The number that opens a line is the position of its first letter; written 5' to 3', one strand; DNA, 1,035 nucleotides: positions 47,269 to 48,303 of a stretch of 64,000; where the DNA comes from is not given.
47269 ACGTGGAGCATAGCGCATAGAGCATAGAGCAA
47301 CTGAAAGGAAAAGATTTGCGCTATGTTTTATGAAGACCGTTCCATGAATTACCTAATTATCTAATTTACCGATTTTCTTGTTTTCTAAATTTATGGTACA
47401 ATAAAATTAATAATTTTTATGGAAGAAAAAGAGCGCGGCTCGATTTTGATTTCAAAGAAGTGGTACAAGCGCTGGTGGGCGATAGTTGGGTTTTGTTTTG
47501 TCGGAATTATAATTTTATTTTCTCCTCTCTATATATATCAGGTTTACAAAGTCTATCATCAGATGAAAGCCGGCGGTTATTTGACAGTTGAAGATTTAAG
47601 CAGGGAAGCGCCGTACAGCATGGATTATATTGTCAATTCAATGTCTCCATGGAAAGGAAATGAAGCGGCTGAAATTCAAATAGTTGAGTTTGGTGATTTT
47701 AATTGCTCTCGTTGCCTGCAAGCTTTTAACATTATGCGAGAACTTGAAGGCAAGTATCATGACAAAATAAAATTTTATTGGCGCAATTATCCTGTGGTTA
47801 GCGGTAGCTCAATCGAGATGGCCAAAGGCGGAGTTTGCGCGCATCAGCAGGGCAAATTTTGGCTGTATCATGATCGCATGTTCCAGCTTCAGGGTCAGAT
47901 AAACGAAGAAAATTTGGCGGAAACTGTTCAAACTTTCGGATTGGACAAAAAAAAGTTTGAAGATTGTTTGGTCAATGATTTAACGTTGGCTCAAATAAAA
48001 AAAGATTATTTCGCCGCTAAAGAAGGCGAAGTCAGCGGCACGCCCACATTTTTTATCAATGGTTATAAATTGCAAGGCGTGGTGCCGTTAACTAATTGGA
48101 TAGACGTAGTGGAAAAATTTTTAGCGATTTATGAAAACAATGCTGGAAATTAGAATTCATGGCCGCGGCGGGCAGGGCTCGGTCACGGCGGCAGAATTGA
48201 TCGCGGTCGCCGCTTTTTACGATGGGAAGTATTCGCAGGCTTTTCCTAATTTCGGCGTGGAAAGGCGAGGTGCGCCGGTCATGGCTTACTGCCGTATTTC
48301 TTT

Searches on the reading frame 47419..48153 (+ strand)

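Call 41: search_protein_families(library=pfam, proteins=[window:47419-48153:+], max_evalue=0.001)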
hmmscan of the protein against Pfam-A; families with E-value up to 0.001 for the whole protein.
window:47419-48153:+ (244 aa): 3 families
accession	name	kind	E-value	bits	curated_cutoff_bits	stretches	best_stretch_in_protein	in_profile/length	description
PF13462.12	Thioredoxin_4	-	3.5e-21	76.5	23.2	1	75-223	4-155/165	Thioredoxin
PF01323.26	DSBA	-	8.4e-15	55.5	25.6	1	87-224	1-183/191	DSBA-like thioredoxin domain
PF13743.12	Thioredoxin_5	-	0.00071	19.8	27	0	154-213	103-163/186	Thioredoxin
